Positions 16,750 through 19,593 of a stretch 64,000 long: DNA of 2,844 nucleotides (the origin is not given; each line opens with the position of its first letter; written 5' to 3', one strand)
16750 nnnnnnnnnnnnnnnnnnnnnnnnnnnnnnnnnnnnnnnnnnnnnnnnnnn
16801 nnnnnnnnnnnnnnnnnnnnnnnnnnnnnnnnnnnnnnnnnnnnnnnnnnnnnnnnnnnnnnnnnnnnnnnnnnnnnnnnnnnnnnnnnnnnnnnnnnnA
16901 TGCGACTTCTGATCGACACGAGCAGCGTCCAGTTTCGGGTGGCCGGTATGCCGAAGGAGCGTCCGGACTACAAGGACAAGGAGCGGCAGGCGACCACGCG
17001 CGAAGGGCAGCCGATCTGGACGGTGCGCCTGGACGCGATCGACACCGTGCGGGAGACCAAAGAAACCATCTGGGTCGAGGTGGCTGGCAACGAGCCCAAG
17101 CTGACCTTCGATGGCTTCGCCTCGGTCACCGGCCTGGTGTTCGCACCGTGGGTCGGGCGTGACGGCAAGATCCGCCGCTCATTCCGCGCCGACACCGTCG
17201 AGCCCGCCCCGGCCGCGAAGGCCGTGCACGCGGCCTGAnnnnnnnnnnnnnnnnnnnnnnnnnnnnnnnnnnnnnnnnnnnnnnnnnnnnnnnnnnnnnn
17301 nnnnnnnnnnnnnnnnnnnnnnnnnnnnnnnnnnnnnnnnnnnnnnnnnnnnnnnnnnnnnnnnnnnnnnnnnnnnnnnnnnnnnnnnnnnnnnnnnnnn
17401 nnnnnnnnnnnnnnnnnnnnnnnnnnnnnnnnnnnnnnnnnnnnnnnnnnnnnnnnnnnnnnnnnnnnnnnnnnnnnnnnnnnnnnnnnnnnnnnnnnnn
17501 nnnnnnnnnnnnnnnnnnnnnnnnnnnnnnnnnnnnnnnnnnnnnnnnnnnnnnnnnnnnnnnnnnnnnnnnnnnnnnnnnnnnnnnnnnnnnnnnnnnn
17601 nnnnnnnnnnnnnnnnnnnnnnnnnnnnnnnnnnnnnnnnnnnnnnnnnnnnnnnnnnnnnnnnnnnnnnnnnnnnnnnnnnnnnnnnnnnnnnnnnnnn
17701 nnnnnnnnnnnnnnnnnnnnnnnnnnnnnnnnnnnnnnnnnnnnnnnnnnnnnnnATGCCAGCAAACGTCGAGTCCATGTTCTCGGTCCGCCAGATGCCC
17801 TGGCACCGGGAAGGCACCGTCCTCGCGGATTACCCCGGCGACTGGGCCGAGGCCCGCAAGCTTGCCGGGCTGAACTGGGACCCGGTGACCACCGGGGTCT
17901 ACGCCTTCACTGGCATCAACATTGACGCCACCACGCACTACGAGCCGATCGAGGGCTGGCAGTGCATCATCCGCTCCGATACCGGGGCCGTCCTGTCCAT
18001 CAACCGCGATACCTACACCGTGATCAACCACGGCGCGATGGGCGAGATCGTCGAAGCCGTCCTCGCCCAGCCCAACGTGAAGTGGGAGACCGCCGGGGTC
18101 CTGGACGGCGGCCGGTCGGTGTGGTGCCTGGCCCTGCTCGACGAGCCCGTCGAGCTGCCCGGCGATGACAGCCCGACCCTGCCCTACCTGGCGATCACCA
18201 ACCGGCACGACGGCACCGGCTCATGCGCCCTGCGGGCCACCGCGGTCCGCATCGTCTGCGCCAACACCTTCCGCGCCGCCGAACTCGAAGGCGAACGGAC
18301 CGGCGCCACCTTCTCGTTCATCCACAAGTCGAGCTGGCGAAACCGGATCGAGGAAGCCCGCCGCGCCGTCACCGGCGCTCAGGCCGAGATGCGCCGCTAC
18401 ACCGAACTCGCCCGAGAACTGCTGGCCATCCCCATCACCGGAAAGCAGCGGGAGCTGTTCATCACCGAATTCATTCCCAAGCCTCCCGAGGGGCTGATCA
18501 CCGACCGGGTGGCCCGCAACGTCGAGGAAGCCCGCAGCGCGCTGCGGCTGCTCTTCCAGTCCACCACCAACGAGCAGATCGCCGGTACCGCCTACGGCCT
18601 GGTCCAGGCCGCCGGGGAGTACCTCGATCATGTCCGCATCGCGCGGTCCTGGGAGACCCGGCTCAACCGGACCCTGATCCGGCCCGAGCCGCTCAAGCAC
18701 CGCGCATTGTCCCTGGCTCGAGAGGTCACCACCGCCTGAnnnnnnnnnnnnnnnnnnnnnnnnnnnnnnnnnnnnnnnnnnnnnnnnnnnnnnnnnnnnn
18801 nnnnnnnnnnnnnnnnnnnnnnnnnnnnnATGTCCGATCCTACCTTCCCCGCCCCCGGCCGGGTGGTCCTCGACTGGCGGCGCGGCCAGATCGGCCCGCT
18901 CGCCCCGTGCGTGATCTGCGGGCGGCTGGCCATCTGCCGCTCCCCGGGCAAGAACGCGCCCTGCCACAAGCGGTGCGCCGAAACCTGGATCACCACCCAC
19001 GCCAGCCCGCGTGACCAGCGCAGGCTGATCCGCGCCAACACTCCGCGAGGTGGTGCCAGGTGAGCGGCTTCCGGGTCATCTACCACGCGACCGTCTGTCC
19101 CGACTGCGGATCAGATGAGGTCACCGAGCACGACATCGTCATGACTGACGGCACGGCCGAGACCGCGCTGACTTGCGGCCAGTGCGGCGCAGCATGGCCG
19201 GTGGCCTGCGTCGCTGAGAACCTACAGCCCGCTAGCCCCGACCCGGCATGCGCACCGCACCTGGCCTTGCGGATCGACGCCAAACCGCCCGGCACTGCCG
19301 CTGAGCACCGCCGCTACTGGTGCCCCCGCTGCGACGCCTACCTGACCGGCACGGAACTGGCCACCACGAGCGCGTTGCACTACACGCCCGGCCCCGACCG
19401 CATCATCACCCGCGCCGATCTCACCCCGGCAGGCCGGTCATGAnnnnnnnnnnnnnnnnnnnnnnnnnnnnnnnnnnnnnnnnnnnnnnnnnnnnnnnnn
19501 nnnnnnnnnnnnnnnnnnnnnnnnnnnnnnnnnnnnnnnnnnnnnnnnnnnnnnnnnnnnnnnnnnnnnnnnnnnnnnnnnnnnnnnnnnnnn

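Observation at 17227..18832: Triplicated intergenic module (nested hairpin, conserved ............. box, AAGGAGA RBS) upstream of three consecutive AICE genes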

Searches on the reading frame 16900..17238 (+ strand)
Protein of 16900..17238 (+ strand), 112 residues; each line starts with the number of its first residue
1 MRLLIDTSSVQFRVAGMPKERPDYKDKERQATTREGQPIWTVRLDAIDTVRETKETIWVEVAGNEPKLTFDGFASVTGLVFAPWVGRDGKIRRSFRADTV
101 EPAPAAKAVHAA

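Call 7: search_protein_families(library=pfam, proteins=[window:16900-17238:+], max_evalue=0.01)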
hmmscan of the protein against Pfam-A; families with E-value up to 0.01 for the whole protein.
window:16900-17238:+ (112 aa): 0 families

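Call 37: search_protein_families(library=ncbifam, proteins=[window:16900-17238:+], max_evalue=0.1)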
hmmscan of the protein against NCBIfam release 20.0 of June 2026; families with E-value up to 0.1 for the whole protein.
window:16900-17238:+ (112 aa): 1 family
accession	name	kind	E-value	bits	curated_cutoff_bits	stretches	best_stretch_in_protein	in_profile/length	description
NF051478.1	SCO3933_fam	equivalog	3.7e-11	43.1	80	1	2-102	2-106/106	SCO3933 family regulatory protein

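Call 38: search_protein_families(library=phrogs, proteins=[window:16900-17238:+], max_evalue=0.01)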
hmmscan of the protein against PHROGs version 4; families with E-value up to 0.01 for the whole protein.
window:16900-17238:+ (112 aa): 0 families

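Call 53: find_homologous_proteins(query=window:16900-17238:+, max_evalue=0.00001)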
Query window:16900-17238:+ (112 aa): 703 proteins with E <= 0.00001 among 706 candidates; the best 120 are listed.
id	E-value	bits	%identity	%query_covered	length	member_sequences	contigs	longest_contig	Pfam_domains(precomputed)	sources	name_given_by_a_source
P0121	6.3e-68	244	100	100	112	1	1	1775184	-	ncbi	-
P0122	2.1e-60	219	88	100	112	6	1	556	-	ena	-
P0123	9.9e-60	217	88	100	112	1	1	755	-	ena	-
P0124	1.3e-58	214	87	100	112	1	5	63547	-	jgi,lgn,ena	-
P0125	2.0e-56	207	86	100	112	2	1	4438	-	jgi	jgi:hypothetical protein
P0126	3.4e-56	206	85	100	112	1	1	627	-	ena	-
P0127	4.5e-56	206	85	100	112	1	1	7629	-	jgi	jgi:hypothetical protein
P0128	4.9e-56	205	82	100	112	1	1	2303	-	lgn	-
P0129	5.0e-56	205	83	100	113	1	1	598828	-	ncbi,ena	-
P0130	5.9e-56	205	84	100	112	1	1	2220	-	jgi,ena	-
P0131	8.2e-56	205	83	100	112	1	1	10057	-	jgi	jgi:hypothetical protein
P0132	8.7e-56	205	82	100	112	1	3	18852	-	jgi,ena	-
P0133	1.3e-55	204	84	100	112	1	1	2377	-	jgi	jgi:hypothetical protein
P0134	1.5e-55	204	82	100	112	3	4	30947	-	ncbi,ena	ncbi:MAG: hypothetical protein ACLP52_12090 [Streptosporangiaceae bacterium]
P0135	2.0e-55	203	82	100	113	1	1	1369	-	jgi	jgi:hypothetical protein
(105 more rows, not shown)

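Call 55: find_encoding_contigs(protein=P0121, flank=1000, max_places=2)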
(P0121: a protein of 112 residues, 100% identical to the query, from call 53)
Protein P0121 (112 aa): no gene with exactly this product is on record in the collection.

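Call 63: predict_structure(alignment_id=A3)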
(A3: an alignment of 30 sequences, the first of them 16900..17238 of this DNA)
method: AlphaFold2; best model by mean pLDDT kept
length: 112 residues; sequences in the alignment: 30
mean_pLDDT: 87.1   pTM: 0.77
mean pLDDT of the five models: 87.1, 86.9, 86.0, 84.7, 84.6
residues with pLDDT >= 90: 68; 70-90: 34; 50-70: 4; < 50: 6
segments of 3 or more residues with pLDDT < 50: 108-112
pLDDT, mean of each block of 10 residues (from residue 1): 76 95 89 95 92 92 94 93 85 90 68 36
secondary structure, 60 per line:
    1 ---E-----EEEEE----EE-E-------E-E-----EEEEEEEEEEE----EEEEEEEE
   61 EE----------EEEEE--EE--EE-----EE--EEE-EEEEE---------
elements in order: E10-14 E38-48 E53-62 E73-77 E95-97 E99-103

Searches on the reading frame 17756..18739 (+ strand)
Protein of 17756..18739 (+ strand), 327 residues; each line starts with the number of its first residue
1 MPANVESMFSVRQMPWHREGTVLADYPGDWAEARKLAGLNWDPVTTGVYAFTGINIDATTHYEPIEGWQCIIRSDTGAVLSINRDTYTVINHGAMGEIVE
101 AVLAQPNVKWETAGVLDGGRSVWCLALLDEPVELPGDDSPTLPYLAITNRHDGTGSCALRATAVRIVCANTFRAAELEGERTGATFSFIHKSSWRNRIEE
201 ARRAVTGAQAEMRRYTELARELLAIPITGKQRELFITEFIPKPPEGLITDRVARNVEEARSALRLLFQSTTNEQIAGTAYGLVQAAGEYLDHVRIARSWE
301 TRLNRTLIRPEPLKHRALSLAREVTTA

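Call 7: search_protein_families(library=pfam, proteins=[window:17756-18739:+], max_evalue=0.01)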
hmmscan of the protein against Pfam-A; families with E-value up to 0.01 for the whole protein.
window:17756-18739:+ (327 aa): 1 family
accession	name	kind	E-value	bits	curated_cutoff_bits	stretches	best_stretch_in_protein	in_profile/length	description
PF06067.16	DUF932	-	5.8e-46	157.5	23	1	80-305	2-224/227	Domain of unknown function (DUF932)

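Call 17: find_homologous_proteins(query=window:17756-18739:+, max_evalue=1e-20)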
Query window:17756-18739:+ (327 aa): 1055 proteins with E <= 1e-20 among 8000 candidates; the best 120 are listed.
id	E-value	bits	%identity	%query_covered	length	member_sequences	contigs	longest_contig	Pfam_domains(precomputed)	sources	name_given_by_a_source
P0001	9.9e-200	680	91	100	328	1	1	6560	PF06067.17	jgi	jgi:phage/plasmid-like protein (TIGR03299 family)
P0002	8.5e-199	677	91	99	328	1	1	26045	PF06067.17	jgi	jgi:phage/plasmid-like protein (TIGR03299 family)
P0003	9.7e-199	677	90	100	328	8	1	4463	PF06067.17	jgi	jgi:phage/plasmid-like protein (TIGR03299 family)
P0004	9.4e-197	670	89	100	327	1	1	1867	PF06067.17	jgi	jgi:phage/plasmid-like protein (TIGR03299 family)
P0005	3.7e-195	665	90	100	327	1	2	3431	PF06067.17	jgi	-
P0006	1.3e-194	663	89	100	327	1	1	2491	PF06067.17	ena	-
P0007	1.8e-194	663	89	100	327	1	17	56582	PF06067.17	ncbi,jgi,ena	ncbi:MAG: DUF932 domain-containing protein [Streptosporangiaceae bacterium]|jgi:phage/plasmid-like p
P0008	2.7e-194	662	89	100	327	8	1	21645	PF06067.17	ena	-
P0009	3.7e-194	662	88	100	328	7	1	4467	PF06067.17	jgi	jgi:phage/plasmid-like protein (TIGR03299 family)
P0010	5.1e-194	661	89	100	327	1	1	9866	PF06067.17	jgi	jgi:phage/plasmid-like protein (TIGR03299 family)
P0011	2.1e-193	659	88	100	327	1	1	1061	PF06067.17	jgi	-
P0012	3.9e-193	659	89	100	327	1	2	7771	PF06067.17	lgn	-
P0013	5.8e-193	658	89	100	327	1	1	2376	PF06067.17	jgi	jgi:phage/plasmid-like protein (TIGR03299 family)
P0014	1.6e-192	657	87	100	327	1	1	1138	PF06067.17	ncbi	-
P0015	1.8e-192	656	88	100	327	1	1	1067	PF06067.17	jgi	jgi:phage/plasmid-like protein (TIGR03299 family)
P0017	5.1e-192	655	88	100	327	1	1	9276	PF06067.17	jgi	jgi:phage/plasmid-like protein (TIGR03299 family)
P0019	1.1e-191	654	88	100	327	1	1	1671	PF06067.17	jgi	jgi:phage/plasmid-like protein (TIGR03299 family)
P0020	1.5e-191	653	86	100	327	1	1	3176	PF06067.17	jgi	jgi:phage/plasmid-like protein (TIGR03299 family)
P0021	1.5e-191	653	88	100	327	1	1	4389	PF06067.17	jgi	jgi:phage/plasmid-like protein (TIGR03299 family)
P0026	3.9e-191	652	86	100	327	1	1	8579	PF06067.17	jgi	jgi:phage/plasmid-like protein (TIGR03299 family)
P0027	4.8e-191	652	87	100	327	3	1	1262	PF06067.17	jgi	jgi:phage/plasmid-like protein (TIGR03299 family)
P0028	5.4e-191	652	86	100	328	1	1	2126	PF06067.17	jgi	jgi:phage/plasmid-like protein (TIGR03299 family)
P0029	5.4e-191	652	86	100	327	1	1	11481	PF06067.17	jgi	jgi:phage/plasmid-like protein (TIGR03299 family)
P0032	1.1e-190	651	86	99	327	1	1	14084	PF06067.17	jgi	jgi:phage/plasmid-like protein (TIGR03299 family)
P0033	1.3e-190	650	87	100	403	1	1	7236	PF06067.17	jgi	jgi:phage/plasmid-like protein (TIGR03299 family)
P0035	1.8e-190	650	85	100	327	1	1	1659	PF06067.17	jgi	jgi:phage/plasmid-like protein (TIGR03299 family)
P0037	3.3e-190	649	86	100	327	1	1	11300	PF06067.17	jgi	jgi:phage/plasmid-like protein (TIGR03299 family)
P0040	5.5e-190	648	86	100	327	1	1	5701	PF06067.17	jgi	jgi:phage/plasmid-like protein (TIGR03299 family)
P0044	6.7e-190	648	85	100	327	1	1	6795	PF06067.17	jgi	jgi:phage/plasmid-like protein (TIGR03299 family)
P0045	1.3e-189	647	86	100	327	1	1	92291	PF06067.17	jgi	jgi:phage/plasmid-like protein (TIGR03299 family)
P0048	3.3e-189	646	86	100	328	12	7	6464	PF06067.17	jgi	jgi:phage/plasmid-like protein (TIGR03299 family)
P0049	3.4e-189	646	85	100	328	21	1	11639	PF06067.17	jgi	jgi:phage/plasmid-like protein (TIGR03299 family)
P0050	3.6e-189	646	85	100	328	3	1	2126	PF06067.17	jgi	jgi:phage/plasmid-like protein (TIGR03299 family)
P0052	5.0e-189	645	85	100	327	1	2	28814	PF06067.17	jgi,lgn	jgi:phage/plasmid-like protein (TIGR03299 family)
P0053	5.4e-189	645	86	100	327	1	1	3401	PF06067.17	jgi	jgi:phage/plasmid-like protein (TIGR03299 family)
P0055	6.2e-189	645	85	100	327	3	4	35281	PF06067.17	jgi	jgi:phage/plasmid-like protein (TIGR03299 family)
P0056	6.4e-189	645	85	100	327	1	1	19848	PF06067.17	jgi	jgi:phage/plasmid-like protein (TIGR03299 family)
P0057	1.2e-188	644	85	100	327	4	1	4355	PF06067.17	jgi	jgi:phage/plasmid-like protein (TIGR03299 family)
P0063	2.8e-188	643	85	100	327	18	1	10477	PF06067.17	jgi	jgi:phage/plasmid-like protein (TIGR03299 family)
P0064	4.2e-188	642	85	100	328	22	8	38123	PF06067.17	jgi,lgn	jgi:phage/plasmid-like protein (TIGR03299 family)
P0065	6.4e-188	641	85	100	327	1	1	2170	PF06067.17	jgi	jgi:phage/plasmid-like protein (TIGR03299 family)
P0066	6.8e-188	641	85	100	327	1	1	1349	PF06067.17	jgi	jgi:phage/plasmid-like protein (TIGR03299 family)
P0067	8.5e-188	641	85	100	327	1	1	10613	PF06067.17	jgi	jgi:phage/plasmid-like protein (TIGR03299 family)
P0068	9.8e-188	641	87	98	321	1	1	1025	PF06067.17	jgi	jgi:phage/plasmid-like protein (TIGR03299 family)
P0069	1.0e-187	641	85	100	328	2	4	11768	PF06067.17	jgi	jgi:phage/plasmid-like protein (TIGR03299 family)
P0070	1.3e-187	640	86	100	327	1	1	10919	PF06067.17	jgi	jgi:phage/plasmid-like protein (TIGR03299 family)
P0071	1.6e-187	640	86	100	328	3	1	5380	PF06067.17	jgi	jgi:phage/plasmid-like protein (TIGR03299 family)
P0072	2.2e-187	640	86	100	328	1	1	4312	PF06067.17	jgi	jgi:phage/plasmid-like protein (TIGR03299 family)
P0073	2.3e-187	640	86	100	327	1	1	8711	PF06067.17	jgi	jgi:phage/plasmid-like protein (TIGR03299 family)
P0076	3.3e-187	639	85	100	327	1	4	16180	PF06067.17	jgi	jgi:phage/plasmid-like protein (TIGR03299 family)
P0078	4.2e-187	639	86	100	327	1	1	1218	PF06067.17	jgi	jgi:phage/plasmid-like protein (TIGR03299 family)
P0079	4.3e-187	639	86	100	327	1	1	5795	PF06067.17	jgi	jgi:phage/plasmid-like protein (TIGR03299 family)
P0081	5.8e-187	638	84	100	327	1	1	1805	PF06067.17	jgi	jgi:phage/plasmid-like protein (TIGR03299 family)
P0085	1.8e-186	637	85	100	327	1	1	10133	PF06067.17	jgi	jgi:phage/plasmid-like protein (TIGR03299 family)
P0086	2.5e-186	636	84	100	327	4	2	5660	PF06067.17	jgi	jgi:phage/plasmid-like protein (TIGR03299 family)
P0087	2.6e-186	636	85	100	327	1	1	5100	PF06067.17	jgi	jgi:phage/plasmid-like protein (TIGR03299 family)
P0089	4.0e-186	636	85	100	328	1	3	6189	PF06067.17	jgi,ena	jgi:phage/plasmid-like protein (TIGR03299 family)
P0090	4.1e-186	636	84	100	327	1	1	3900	PF06067.17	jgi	jgi:phage/plasmid-like protein (TIGR03299 family)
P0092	5.0e-186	635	85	100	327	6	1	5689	PF06067.17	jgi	jgi:phage/plasmid-like protein (TIGR03299 family)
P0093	5.2e-186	635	84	98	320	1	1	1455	PF06067.17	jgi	jgi:phage/plasmid-like protein (TIGR03299 family)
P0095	5.7e-186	635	85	100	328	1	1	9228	PF06067.17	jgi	jgi:phage/plasmid-like protein (TIGR03299 family)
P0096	7.1e-186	635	84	100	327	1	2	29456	PF06067.17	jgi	jgi:phage/plasmid-like protein (TIGR03299 family)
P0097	9.0e-186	634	85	100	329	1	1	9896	PF06067.17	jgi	jgi:phage/plasmid-like protein (TIGR03299 family)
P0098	9.2e-186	634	84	100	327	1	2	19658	PF06067.17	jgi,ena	jgi:phage/plasmid-like protein (TIGR03299 family)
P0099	9.4e-186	634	84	99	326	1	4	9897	PF06067.17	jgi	jgi:phage/plasmid-like protein (TIGR03299 family)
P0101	1.0e-185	634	84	100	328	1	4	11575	PF06067.17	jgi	jgi:phage/plasmid-like protein (TIGR03299 family)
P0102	1.0e-185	634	85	100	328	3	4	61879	PF06067.17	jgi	jgi:phage/plasmid-like protein (TIGR03299 family)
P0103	1.0e-185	634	84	100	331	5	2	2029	PF06067.17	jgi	jgi:phage/plasmid-like protein (TIGR03299 family)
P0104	1.2e-185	634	85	100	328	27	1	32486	PF06067.17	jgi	jgi:phage/plasmid-like protein (TIGR03299 family)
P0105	1.7e-185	633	84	100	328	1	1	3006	PF06067.17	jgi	jgi:phage/plasmid-like protein (TIGR03299 family)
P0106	1.7e-185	633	84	100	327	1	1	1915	PF06067.17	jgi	jgi:phage/plasmid-like protein (TIGR03299 family)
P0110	2.6e-185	633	83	100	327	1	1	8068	PF06067.17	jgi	jgi:phage/plasmid-like protein (TIGR03299 family)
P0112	3.1e-185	633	84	100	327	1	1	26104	PF06067.17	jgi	jgi:phage/plasmid-like protein (TIGR03299 family)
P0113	3.2e-185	633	85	100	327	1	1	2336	PF06067.17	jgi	jgi:phage/plasmid-like protein (TIGR03299 family)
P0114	4.0e-185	632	85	100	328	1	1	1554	PF06067.17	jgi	jgi:phage/plasmid-like protein (TIGR03299 family)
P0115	4.1e-185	632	84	100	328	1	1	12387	PF06067.17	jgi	jgi:phage/plasmid-like protein (TIGR03299 family)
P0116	4.1e-185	632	84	99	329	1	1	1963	PF06067.17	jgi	jgi:phage/plasmid-like protein (TIGR03299 family)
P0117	4.2e-185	632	83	100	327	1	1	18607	PF06067.17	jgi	jgi:phage/plasmid-like protein (TIGR03299 family)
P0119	5.2e-185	632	83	100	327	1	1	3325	PF06067.17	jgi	jgi:phage/plasmid-like protein (TIGR03299 family)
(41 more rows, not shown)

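Call 18: find_related_loci(query=window:17756-18739:+, collection=genome_contigs, flank=8000)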
Query window:17756-18739:+ (327 aa) in genome_contigs; peptide patterns used: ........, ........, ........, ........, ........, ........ (x = any residue, [..] = any of these).
124 stretches matched a pattern; 45 encode a relative of the query (tblastn E <= 1e-3); 44 distinct loci.
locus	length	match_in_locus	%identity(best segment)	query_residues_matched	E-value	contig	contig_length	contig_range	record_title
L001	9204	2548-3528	89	1-327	0e+0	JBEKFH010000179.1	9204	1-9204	MAG: Streptosporangiaceae bacterium isolate SPRUCE 225 SPRUCE_225_179, whole genome shotgun sequence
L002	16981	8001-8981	86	1-327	0e+0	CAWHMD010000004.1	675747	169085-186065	MAG: uncultured Actinomycetes bacterium isolate MFD09603.bin.1.32 genome assembly, contig: contig_1906, whole genome sho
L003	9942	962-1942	85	1-327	0e+0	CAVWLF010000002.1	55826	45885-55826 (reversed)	MAG: uncultured Actinomycetes bacterium isolate MFD04463.bin.1.216 genome assembly, contig: contig_13056, whole genome s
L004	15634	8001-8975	85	1-325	0e+0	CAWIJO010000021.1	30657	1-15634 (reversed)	MAG: uncultured Actinomycetes bacterium isolate MFD04944.bin.1.104 genome assembly, contig: contig_74060, whole genome s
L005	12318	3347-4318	83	1-324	0e+0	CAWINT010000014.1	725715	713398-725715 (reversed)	MAG: uncultured Actinomycetes bacterium isolate MFD05502.bin.1.142 genome assembly, contig: contig_9857, whole genome sh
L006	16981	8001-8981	84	1-327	0e+0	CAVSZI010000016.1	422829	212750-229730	MAG: uncultured Actinomycetes bacterium isolate MFD05502.bin.1.143 genome assembly, contig: contig_5923, whole genome sh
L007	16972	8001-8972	85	1-324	0e+0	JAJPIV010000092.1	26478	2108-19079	MAG: Actinomycetota bacterium isolate Centralia_MAG_38 k107_34431401, whole genome shotgun sequence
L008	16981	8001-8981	83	1-327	0e+0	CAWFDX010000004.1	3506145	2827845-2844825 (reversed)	MAG: uncultured Actinomycetes bacterium isolate MFD05512.bin.2.145 genome assembly, contig: contig_15633, whole genome s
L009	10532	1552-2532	83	1-327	0e+0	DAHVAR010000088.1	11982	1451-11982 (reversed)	MAG TPA_asm: Actinobacteria bacterium isolate clean1706 k141_19374, whole genome shotgun sequence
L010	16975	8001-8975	84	1-325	0e+0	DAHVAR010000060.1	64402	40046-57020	MAG TPA_asm: Actinobacteria bacterium isolate clean1706 k141_426735, whole genome shotgun sequence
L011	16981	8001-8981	82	1-327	0e+0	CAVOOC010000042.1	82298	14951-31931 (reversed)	MAG: uncultured Actinomycetes bacterium isolate MFD10064.bin.2.68 genome assembly, contig: contig_8625, whole genome sho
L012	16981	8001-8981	83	1-327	0e+0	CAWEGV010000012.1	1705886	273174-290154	MAG: uncultured Actinomycetota bacterium isolate MFD09603.bin.1.83 genome assembly, contig: contig_920, whole genome sho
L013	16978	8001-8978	83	1-326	0e+0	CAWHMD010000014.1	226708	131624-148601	MAG: uncultured Actinomycetes bacterium isolate MFD09603.bin.1.32 genome assembly, contig: contig_9929, whole genome sho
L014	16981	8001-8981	81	1-327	0e+0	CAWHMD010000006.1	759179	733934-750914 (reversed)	MAG: uncultured Actinomycetes bacterium isolate MFD09603.bin.1.32 genome assembly, contig: contig_1993, whole genome sho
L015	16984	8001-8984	82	1-327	3e-180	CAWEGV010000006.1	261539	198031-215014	MAG: uncultured Actinomycetota bacterium isolate MFD09603.bin.1.83 genome assembly, contig: contig_25451, whole genome s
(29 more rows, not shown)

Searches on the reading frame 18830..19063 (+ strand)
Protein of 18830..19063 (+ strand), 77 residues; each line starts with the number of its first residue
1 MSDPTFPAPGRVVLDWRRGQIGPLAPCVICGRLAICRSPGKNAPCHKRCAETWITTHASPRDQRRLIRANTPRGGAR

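Call 7: search_protein_families(library=pfam, proteins=[window:18830-19063:+], max_evalue=0.01)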
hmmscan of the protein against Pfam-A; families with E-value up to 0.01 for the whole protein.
window:18830-19063:+ (77 aa): 0 families

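Call 37: search_protein_families(library=ncbifam, proteins=[window:18830-19063:+], max_evalue=0.1)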
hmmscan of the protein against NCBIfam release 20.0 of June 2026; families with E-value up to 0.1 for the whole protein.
window:18830-19063:+ (77 aa): 0 families

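Call 38: search_protein_families(library=phrogs, proteins=[window:18830-19063:+], max_evalue=0.01)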
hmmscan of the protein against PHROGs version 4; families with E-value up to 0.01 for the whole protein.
window:18830-19063:+ (77 aa): 1 family
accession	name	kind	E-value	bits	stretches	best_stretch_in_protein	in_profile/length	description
phrog_32573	-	unknown function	0.0027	18.9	1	19-55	70-104/118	-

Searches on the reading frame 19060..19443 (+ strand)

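Call 7: search_protein_families(library=pfam, proteins=[window:19060-19443:+], max_evalue=0.01)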
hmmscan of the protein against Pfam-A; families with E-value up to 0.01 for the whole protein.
window:19060-19443:+ (127 aa): 2 families
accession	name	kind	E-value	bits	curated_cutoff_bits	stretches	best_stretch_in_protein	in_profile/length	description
PF08271.17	Zn_Ribbon_TF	-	0.00033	20.6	29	1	12-44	2-27/43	TFIIB zinc-binding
PF14369.11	Zn_ribbon_19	-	0.003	18.1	30.8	0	85-95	2-12/35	zinc-ribbon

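Call 37: search_protein_families(library=ncbifam, proteins=[window:19060-19443:+], max_evalue=0.1)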
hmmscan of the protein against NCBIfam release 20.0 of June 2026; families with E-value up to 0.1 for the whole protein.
window:19060-19443:+ (127 aa): 6 families
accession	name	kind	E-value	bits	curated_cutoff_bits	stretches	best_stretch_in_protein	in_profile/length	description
NF047912.1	ECs_2282_CxxC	subfamily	3.7e-06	26.7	37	1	12-44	4-35/60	ECs_2282 family putative zinc-binding protein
NF033497.1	rubre_like_arch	subfamily_domain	0.001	18.7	32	0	8-18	14-24/34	rubrerythrin-like domain-containing protein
NF001669.0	PRK00432.1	equivalog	0.0022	17.9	54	0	8-43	24-50/58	30S ribosomal protein S27ae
TIGR03655.1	anti_R_Lar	subfamily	0.015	15.6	39.6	1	13-49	4-41/55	Lar family restriction alleviation protein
NF011482.0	PRK14892.1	equivalog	0.022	14.6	109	0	12-44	23-50/101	putative transcription elongation factor Elf1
NF041913.1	HVO_2142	equivalog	0.025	14.4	90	0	9-18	10-19/48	HVO_2142 family zinc finger protein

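Call 38: search_protein_families(library=phrogs, proteins=[window:19060-19443:+], max_evalue=0.01)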
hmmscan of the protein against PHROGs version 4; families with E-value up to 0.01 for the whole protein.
window:19060-19443:+ (127 aa): 2 families
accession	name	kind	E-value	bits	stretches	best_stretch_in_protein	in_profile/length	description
phrog_14974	-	unknown function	0.0053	17.5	0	11-43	3-34/52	-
phrog_38722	-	unknown function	0.006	18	1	17-103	31-115/130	-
